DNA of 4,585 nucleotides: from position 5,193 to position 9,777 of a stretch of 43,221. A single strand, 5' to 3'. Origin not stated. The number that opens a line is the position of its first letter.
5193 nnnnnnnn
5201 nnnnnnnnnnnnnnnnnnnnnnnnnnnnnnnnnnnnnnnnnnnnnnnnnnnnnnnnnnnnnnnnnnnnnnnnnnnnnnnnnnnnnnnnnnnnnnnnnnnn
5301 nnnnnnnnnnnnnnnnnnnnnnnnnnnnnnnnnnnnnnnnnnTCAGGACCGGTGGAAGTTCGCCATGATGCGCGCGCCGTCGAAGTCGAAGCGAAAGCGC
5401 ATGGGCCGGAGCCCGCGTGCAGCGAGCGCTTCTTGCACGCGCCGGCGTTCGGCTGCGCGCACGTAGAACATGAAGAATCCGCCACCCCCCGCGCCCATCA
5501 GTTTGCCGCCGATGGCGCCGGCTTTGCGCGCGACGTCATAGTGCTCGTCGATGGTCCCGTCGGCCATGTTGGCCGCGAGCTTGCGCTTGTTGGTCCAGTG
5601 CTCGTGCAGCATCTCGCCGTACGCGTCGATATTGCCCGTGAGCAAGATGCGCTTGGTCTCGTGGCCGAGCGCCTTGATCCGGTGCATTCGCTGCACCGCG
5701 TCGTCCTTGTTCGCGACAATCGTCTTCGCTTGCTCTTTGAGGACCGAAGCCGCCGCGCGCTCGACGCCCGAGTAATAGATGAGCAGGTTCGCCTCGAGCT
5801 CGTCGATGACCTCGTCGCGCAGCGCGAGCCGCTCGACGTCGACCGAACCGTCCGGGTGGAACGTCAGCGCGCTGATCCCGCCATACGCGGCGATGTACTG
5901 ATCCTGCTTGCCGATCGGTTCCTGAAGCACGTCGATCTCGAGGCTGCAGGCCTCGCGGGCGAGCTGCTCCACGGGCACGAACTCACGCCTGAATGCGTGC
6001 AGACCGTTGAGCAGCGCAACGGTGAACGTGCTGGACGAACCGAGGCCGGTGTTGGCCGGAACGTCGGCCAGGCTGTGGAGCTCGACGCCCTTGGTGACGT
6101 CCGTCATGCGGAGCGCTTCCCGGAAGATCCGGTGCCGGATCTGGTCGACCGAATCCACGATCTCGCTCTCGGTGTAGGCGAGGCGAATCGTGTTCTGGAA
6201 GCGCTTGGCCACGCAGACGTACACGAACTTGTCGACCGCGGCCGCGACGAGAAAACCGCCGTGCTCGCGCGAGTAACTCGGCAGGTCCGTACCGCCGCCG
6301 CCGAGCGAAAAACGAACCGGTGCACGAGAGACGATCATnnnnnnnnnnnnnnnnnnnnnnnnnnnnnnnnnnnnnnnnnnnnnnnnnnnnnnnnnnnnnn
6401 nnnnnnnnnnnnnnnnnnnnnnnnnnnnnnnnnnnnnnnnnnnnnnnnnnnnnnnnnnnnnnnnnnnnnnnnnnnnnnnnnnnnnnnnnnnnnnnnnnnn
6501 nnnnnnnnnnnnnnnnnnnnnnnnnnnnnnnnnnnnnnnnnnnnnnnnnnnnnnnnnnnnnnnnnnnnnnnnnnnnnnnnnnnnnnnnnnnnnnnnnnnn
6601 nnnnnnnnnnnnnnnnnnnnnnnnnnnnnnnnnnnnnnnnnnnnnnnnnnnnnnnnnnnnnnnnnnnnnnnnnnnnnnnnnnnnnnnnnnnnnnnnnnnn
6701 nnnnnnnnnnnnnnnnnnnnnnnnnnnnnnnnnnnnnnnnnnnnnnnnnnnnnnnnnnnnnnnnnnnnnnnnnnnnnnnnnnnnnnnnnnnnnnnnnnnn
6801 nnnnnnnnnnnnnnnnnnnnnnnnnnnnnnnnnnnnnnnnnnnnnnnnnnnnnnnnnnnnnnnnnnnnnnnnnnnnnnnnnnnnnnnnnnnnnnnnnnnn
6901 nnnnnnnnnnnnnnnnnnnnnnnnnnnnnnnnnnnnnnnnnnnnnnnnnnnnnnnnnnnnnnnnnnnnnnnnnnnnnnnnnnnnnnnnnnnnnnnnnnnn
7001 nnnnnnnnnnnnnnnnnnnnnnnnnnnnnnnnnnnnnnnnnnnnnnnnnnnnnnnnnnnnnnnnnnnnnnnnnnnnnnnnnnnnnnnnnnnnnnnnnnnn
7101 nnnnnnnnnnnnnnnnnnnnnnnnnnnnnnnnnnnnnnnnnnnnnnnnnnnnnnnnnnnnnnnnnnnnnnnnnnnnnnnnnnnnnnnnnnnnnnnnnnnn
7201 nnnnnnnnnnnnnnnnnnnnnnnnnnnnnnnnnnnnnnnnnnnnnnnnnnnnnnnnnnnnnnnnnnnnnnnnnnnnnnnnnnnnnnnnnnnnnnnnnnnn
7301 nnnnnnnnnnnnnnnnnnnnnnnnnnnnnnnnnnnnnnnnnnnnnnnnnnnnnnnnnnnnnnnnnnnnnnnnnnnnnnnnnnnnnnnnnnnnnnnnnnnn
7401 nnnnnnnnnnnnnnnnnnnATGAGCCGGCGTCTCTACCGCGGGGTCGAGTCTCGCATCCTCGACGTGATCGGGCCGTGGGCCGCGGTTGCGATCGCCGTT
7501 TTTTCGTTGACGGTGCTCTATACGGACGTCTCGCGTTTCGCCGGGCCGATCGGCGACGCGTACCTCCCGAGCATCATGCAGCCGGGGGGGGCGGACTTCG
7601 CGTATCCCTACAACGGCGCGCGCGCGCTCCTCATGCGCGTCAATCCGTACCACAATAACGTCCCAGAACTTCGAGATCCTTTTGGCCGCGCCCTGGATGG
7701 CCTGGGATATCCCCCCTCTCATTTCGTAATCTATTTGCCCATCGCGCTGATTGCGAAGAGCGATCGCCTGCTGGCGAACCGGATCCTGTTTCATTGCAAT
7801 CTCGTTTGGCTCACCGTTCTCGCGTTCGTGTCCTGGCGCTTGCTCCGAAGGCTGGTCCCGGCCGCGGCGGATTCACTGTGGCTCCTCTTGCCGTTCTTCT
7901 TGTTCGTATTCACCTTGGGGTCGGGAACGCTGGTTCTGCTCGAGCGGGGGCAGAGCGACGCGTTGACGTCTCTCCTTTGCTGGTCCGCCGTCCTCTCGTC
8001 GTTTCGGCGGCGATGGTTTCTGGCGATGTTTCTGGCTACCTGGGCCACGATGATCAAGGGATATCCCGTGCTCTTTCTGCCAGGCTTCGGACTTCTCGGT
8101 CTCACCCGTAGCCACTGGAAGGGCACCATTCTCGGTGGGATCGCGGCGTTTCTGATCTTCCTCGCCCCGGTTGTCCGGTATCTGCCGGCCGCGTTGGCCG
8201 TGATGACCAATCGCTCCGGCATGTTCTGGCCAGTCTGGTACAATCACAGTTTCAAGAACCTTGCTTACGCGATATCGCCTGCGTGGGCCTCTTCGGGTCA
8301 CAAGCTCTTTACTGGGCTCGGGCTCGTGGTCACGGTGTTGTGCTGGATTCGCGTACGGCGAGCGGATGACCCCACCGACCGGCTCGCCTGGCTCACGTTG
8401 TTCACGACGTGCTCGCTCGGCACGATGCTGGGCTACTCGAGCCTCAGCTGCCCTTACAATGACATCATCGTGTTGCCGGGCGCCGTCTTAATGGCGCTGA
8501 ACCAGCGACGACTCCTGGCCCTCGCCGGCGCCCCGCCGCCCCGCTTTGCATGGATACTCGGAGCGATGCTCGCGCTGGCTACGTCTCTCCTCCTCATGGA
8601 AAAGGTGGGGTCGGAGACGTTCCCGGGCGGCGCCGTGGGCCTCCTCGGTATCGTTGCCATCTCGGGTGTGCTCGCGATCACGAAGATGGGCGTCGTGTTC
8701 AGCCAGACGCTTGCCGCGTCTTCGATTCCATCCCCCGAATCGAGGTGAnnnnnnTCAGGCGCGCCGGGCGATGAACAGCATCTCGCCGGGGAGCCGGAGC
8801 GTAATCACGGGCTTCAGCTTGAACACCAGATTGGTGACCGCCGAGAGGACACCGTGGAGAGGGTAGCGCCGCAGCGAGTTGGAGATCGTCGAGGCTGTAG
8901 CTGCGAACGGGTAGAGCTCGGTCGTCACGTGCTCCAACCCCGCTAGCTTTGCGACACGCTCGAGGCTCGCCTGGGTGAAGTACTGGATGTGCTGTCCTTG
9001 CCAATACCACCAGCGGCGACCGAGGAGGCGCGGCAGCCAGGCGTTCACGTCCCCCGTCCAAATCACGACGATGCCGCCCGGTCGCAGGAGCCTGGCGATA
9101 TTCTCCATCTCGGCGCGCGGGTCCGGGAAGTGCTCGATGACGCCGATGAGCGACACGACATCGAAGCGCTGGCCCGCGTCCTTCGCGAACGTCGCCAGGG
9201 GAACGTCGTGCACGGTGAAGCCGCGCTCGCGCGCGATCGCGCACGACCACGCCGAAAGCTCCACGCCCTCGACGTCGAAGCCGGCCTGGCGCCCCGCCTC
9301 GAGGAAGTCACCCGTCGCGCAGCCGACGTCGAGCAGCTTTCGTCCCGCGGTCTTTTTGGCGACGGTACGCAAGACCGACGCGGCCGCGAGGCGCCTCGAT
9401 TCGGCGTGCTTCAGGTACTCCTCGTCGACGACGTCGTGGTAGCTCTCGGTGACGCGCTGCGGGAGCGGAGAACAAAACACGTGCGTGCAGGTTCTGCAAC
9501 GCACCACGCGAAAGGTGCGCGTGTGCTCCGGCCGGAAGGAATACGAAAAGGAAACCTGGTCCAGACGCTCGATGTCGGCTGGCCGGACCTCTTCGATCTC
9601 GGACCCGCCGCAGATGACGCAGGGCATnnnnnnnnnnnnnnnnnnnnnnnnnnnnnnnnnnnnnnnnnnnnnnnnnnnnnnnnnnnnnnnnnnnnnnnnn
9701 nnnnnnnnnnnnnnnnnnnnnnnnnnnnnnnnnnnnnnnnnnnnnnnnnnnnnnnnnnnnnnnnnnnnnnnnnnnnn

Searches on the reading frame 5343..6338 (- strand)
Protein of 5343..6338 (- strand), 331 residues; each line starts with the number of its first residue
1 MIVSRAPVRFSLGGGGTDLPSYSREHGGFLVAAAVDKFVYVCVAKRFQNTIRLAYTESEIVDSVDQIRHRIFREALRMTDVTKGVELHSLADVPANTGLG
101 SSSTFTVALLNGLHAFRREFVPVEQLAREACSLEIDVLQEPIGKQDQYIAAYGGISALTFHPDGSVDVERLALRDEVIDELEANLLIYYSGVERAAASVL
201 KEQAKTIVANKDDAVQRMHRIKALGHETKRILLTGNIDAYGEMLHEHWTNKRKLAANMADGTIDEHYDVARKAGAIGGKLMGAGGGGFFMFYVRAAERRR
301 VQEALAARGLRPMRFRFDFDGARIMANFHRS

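Call 13: search_protein_families(library=pfam, proteins=[window:5343-6338:-], max_evalue=0.001)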
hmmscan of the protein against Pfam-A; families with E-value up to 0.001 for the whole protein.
window:5343-6338:- (331 aa): 2 families
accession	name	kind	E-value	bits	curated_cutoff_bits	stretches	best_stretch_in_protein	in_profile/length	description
PF00288.32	GHMP_kinases_N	-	6.5e-12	45.9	22.3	1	75-154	13-87/87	GHMP kinases N terminal domain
PF08544.19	GHMP_kinases_C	-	4.3e-06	27.5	21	1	233-308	6-82/85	GHMP kinases C terminal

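Call 16: search_protein_families(library=ncbifam, proteins=[window:5343-6338:-], max_evalue=0.0001)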
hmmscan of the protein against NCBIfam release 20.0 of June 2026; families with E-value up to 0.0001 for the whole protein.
window:5343-6338:- (331 aa): 8 families
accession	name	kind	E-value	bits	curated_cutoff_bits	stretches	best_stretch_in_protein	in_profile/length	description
NF049969.1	GlMnHpPKinHddA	equivalog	1.3e-47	162.9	600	1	2-322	3-333/338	D-glycero-D-manno-heptose 7-phosphate kinase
NF009948.0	PRK13412.1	equivalog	3.8e-31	107.6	721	1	79-294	721-936/974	bifunctional fucokinase/fucose-1-phosphate guanylyltransferase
TIGR00549.1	mevalon_kin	equivalog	7.7e-20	71.5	163.05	1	31-290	20-274/276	mevalonate kinase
NF003036.0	PRK03926.1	equivalog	3.8e-13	49.2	403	1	31-317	25-291/302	mevalonate kinase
NF003006.0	PRK03817.1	equivalog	4.8e-09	35.7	443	0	61-200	68-197/352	galactokinase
TIGR00131.1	gal_kin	equivalog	7.7e-08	31.6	226.65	0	67-154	93-180/388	galactokinase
NF001816.0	PRK00555.1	equivalog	2.3e-05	23.5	509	0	83-157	90-164/363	galactokinase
NF003472.0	PRK05101.1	equivalog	3.1e-05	23.1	499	0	68-153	97-181/382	galactokinase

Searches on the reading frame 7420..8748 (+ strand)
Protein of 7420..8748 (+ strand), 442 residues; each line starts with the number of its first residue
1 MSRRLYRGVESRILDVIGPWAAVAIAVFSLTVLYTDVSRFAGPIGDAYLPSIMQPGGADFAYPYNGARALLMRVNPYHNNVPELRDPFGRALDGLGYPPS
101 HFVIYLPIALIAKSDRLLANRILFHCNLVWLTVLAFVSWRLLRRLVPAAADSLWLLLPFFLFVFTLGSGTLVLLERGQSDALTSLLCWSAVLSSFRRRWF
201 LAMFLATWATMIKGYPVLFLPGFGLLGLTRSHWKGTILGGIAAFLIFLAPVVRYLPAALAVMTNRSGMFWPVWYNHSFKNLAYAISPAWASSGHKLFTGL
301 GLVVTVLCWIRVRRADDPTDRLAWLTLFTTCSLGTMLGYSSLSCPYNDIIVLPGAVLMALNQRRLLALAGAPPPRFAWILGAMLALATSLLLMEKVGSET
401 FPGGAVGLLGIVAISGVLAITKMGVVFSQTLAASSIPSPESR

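Call 13: search_protein_families(library=pfam, proteins=[window:7420-8748:+], max_evalue=0.001)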
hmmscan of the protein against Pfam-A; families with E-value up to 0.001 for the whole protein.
window:7420-8748:+ (442 aa): 2 families
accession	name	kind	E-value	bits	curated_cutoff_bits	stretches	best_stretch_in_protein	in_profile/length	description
PF09594.16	GT87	-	2.9e-07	30.9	25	1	97-330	3-228/237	Glycosyltransferase family 87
PF05208.19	ALG3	-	0.00096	19.1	23.6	1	96-248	53-195/358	ALG3 protein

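Call 16: search_protein_families(library=ncbifam, proteins=[window:7420-8748:+], max_evalue=0.0001)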
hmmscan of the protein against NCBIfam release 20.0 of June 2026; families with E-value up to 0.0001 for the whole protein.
window:7420-8748:+ (442 aa): 0 families

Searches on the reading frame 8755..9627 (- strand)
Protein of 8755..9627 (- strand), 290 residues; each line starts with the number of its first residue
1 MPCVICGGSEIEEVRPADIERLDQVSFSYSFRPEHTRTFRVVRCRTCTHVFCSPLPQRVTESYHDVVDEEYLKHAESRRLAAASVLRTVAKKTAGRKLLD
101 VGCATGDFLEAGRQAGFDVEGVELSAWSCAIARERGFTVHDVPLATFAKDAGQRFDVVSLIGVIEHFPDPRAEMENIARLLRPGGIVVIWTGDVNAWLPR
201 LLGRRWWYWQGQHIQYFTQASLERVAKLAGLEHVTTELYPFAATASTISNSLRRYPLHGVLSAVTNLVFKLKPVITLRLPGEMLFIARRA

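Call 3: search_protein_families(library=pfam, proteins=[window:8755-9627:-], max_evalue=0.01)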
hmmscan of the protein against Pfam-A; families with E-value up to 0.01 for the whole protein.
window:8755-9627:- (290 aa): 9 families
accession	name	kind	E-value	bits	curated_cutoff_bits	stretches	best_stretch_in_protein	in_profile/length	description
PF13489.12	Methyltransf_23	-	2.5e-32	112.3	27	1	78-234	6-162/164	Methyltransferase domain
PF08242.18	Methyltransf_12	-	3.1e-13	50.7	30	1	99-187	1-98/98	Methyltransferase domain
PF08241.18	Methyltransf_11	-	4.4e-13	50.1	21.2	1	99-189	1-95/95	Methyltransferase domain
PF13649.12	Methyltransf_25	-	1.7e-11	45.1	27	1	99-185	2-97/97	Methyltransferase domain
PF13847.12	Methyltransf_31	-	6e-11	42.7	27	1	94-201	3-121/145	Methyltransferase domain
PF07021.18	MetW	-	4.3e-06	26.9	21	1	93-181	12-102/193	Methionine biosynthesis protein MetW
PF02353.26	CMAS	-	2.9e-05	23.9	27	1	89-190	57-165/273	Mycolic acid cyclopropane synthetase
PF08003.17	Methyltransf_9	-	0.0012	18.4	23.8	1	94-195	115-223/315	Protein of unknown function (DUF1698)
PF01209.24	Ubie_methyltran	-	0.0061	16.4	20.1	0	86-189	40-151/233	ubiE/COQ5 methyltransferase family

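Call 4: search_protein_families(library=ncbifam, proteins=[window:8755-9627:-], max_evalue=0.01)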
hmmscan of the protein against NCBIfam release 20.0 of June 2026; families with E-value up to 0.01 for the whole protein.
window:8755-9627:- (290 aa): 21 families
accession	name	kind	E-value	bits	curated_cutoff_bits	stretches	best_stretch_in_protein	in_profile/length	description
TIGR01983.1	UbiG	equivalog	8.3e-11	41.6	102.95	1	84-191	45-153/228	bifunctional 2-polyprenyl-6-hydroxyphenol methylase/3-demethylubiquinol 3-O-methyltransferase UbiG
NF043040.1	corrin_prot_MT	hypoth_equivalog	5.8e-08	32.4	180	1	87-213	32-167/216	corrinoid protein-associated methyltransferase CpaM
NF045667.1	MTase_DVU1556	equivalog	9.6e-08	31.7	155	1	89-189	17-119/213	DVU_1556 family methyltransferase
NF008686.0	PRK11705.1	equivalog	6.5e-07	28.7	400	1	71-191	141-267/383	cyclopropane fatty acyl phospholipid synthase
NF007610.0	PRK10258.1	equivalog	1.8e-06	27.5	342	1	69-201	18-149/251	malonyl-ACP O-methyltransferase BioC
TIGR04345.1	ovoA_Cterm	equivalog_domain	1e-05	25.2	170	0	149-190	129-170/242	putative 4-mercaptohistidine N1-methyltransferase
NF010703.0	PRK14103.1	equivalog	1.4e-05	24.7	320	1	69-189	5-124/256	trans-aconitate 2-methyltransferase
TIGR02021.1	BchM-ChlM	equivalog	1.4e-05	24.6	158.9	1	81-172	40-136/218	magnesium protoporphyrin IX methyltransferase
TIGR00452.1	TIGR00452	equivalog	6.6e-05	21.9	275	1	91-192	114-222/316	tRNA 5-methoxyuridine(34)/uridine 5-oxyacetic acid(34) synthase CmoB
NF040703.1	cyclopro_CfaB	exception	0.00013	20.9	650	1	71-188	139-262/393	C17 cyclopropane fatty acid synthase CfaB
TIGR02081.1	metW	equivalog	0.00017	21.2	189.5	1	94-179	13-100/194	methionine biosynthesis protein MetW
NF011650.0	PRK15068.1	equivalog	0.00019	20.4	209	1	90-191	118-227/324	tRNA 5-methoxyuridine(34)/uridine 5-oxyacetic acid(34) synthase CmoB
TIGR01934.1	MenG_MenH_UbiE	subfamily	0.00022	20.6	158.35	1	90-190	35-142/223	ubiquinone/menaquinone biosynthesis methyltransferase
NF001244.0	PRK00216.1-5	equivalog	0.00042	19.7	216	1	90-189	44-153/236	bifunctional demethylmenaquinone methyltransferase/2-methoxy-6-polyprenyl-1,4-benzoquinol methylase UbiE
NF041537.1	ArsM_AhpD_UU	exception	0.00042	19.2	510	1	93-190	75-181/345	arsenite methyltransferase/AhpD domain selenoprotein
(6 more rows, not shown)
